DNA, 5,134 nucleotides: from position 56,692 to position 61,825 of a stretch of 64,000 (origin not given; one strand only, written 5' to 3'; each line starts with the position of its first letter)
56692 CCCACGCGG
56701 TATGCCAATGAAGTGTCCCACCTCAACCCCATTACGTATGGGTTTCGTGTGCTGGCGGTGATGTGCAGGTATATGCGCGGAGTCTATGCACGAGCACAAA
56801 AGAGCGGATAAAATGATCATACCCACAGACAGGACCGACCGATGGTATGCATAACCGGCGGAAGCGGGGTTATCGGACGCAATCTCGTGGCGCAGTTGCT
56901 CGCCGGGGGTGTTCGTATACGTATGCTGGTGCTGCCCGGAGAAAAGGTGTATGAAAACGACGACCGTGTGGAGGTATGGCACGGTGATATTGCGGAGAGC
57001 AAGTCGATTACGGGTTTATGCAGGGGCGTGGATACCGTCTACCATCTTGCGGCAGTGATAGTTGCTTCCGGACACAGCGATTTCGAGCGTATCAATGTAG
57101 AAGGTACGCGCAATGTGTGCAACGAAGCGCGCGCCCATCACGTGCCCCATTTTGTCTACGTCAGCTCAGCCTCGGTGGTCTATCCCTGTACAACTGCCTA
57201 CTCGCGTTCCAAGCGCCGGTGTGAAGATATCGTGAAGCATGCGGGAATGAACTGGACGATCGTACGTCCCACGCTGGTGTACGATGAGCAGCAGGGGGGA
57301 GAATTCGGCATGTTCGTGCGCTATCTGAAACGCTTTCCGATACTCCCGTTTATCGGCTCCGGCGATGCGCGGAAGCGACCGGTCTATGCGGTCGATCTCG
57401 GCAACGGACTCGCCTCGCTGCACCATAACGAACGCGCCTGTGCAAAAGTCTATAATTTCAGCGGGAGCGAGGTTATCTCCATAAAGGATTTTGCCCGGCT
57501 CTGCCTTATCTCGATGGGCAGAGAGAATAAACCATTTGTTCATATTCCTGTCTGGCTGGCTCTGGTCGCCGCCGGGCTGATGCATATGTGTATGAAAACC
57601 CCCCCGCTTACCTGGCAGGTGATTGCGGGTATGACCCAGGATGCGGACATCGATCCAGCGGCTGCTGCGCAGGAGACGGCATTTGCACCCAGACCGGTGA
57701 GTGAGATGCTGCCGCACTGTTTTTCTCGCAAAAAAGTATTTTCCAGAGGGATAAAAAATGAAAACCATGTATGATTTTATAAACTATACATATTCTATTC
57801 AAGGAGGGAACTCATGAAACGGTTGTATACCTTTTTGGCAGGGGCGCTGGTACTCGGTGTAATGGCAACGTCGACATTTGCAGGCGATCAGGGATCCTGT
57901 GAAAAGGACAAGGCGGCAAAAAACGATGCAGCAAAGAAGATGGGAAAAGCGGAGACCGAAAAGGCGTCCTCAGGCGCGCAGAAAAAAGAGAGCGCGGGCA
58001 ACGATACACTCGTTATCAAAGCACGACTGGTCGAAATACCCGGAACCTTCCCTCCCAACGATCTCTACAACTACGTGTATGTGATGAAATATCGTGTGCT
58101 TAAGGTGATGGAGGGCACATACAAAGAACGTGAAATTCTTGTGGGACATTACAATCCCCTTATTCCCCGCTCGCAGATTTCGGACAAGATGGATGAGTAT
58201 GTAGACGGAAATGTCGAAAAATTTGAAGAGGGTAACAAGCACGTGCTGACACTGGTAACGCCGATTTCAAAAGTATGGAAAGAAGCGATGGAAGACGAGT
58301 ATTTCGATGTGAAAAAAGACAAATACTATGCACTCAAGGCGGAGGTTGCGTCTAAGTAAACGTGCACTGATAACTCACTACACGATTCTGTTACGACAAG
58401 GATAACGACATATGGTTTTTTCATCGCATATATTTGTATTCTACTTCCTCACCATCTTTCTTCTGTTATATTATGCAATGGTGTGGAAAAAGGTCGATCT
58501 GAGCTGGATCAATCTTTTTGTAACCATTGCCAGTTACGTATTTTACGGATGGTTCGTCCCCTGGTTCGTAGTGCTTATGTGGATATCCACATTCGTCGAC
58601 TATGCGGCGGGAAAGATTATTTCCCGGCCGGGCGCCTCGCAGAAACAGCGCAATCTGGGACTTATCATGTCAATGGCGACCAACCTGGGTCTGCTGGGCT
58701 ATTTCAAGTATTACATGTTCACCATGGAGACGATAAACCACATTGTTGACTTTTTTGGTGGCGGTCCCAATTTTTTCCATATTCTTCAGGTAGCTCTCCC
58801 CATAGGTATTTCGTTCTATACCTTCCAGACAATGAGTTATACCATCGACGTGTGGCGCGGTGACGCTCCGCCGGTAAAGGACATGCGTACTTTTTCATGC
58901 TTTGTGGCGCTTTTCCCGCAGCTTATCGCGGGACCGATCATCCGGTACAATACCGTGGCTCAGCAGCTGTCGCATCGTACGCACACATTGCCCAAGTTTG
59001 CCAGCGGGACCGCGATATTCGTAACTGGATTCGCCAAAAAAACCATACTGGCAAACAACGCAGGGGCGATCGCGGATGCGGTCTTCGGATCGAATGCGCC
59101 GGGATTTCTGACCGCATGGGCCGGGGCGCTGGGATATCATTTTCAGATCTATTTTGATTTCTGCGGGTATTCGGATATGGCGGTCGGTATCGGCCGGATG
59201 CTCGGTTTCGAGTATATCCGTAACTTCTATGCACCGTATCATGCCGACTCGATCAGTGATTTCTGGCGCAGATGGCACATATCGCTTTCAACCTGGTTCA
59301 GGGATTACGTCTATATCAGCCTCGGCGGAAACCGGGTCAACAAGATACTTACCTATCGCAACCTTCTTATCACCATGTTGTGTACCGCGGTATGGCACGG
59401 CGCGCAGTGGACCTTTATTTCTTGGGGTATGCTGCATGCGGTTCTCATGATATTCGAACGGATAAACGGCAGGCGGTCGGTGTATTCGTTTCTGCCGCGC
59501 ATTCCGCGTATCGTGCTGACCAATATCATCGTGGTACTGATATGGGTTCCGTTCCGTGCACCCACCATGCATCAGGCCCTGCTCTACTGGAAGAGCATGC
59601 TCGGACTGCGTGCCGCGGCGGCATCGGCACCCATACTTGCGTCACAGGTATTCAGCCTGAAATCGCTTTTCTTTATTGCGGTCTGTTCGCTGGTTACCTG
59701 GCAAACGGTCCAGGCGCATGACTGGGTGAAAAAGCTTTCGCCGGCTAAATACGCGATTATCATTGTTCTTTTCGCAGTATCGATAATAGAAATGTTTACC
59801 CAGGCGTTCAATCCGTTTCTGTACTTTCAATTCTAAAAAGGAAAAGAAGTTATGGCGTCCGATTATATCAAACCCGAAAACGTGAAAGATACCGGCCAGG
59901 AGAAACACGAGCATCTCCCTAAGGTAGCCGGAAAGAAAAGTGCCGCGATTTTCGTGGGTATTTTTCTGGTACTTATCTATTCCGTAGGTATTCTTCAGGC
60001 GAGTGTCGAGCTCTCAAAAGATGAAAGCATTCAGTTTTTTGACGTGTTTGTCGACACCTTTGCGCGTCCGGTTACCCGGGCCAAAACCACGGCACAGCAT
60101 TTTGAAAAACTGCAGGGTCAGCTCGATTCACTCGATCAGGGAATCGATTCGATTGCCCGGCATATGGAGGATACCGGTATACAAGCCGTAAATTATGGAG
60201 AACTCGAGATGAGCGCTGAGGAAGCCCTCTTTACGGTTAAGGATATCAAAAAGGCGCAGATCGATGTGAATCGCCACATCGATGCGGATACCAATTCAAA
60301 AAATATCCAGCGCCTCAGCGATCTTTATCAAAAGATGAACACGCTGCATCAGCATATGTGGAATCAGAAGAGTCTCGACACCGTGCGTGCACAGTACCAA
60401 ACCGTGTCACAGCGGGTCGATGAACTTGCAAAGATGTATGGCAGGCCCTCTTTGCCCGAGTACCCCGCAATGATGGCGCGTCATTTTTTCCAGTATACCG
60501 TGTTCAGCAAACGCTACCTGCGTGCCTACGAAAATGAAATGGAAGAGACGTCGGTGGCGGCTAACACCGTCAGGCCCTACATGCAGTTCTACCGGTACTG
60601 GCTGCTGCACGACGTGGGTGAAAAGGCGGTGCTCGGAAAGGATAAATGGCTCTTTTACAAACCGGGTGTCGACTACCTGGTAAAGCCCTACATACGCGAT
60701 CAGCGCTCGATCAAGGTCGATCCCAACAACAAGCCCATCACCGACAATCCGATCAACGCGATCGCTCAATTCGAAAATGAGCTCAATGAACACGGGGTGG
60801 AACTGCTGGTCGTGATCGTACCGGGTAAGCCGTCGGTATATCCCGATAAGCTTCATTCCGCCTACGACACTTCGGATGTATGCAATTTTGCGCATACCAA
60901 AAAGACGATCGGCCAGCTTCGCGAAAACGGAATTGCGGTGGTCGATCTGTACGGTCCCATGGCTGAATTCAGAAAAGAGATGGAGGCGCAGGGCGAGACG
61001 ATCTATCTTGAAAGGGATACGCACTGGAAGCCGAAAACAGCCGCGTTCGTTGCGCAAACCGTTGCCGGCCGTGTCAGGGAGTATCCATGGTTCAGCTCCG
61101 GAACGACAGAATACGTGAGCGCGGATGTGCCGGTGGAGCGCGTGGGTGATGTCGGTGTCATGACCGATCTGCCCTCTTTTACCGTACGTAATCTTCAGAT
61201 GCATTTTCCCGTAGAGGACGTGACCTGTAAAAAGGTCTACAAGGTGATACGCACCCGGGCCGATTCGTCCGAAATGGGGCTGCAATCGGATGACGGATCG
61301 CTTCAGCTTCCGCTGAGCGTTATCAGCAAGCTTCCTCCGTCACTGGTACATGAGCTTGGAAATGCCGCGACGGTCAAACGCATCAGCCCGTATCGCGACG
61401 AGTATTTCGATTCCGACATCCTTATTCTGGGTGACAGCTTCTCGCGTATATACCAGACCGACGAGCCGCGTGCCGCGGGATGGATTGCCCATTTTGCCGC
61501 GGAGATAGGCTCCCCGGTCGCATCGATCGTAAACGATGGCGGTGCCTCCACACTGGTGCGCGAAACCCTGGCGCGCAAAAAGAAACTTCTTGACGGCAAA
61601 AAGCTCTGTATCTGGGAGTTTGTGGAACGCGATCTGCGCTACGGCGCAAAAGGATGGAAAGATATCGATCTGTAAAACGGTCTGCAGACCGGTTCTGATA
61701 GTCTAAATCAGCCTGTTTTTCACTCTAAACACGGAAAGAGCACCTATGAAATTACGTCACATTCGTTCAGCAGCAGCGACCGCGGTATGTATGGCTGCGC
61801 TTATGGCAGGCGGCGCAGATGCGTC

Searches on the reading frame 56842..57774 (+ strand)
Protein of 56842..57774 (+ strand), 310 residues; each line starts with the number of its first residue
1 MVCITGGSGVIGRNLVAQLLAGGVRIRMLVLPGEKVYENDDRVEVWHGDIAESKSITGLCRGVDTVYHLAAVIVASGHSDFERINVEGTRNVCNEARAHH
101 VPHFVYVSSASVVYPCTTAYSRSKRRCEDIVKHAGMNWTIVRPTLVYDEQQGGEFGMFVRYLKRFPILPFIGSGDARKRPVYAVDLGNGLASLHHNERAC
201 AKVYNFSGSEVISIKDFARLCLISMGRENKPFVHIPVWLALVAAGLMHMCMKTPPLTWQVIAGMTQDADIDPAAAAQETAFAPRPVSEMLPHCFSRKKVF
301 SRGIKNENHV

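Call 49: search_protein_families(library=pfam, proteins=[window:56842-57774:+], max_evalue=0.00001)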
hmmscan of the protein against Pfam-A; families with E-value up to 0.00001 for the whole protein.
window:56842-57774:+ (310 aa): 8 families
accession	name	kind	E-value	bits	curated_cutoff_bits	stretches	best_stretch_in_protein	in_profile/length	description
PF13460.12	NAD_binding_10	-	1.9e-21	77.2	27.2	1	6-153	1-153/184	NAD(P)H-binding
PF01073.25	3Beta_HSD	-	1.8e-20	73.6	22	1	4-115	2-122/280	3-beta hydroxysteroid dehydrogenase/isomerase family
PF01370.27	Epimerase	-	3.3e-20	73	20.9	1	2-204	1-237/240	NAD dependent epimerase/dehydratase family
PF07993.18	NAD_binding_4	-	1.5e-14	54.2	20.1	1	38-114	58-141/258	Male sterility protein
PF04321.23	RmlD_sub_bind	-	2.1e-14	53.7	27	1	2-226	3-232/287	RmlD substrate binding domain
PF02719.21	Polysacc_synt_2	-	7.3e-12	45.5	20.2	1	2-135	1-153/293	Polysaccharide biosynthesis protein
PF16363.11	GDP_Man_Dehyd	-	1e-08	35.5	27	1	4-111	2-131/332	GDP-mannose 4,6 dehydratase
PF05368.20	NmrA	-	1.5e-07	31.8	27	1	2-144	5-151/298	NmrA-like family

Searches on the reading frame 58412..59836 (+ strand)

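Call 49: search_protein_families(library=pfam, proteins=[window:58412-59836:+], max_evalue=0.00001)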
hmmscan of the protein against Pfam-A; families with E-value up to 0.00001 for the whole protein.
window:58412-59836:+ (474 aa): 1 family
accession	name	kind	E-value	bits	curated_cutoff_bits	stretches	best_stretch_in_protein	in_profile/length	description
PF03062.24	MBOAT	-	1.3e-25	90.8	27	1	161-357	84-302/337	MBOAT, membrane-bound O-acyltransferase family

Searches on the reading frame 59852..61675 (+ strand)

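Call 49: search_protein_families(library=pfam, proteins=[window:59852-61675:+], max_evalue=0.00001)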
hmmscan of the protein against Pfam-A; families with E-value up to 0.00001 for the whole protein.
window:59852-61675:+ (607 aa): 1 family
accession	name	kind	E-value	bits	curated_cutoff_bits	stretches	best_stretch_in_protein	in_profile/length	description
PF16822.11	ALGX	-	6.2e-28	98.6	26.5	1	260-442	2-166/268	SGNH hydrolase-like domain, acetyltransferase AlgX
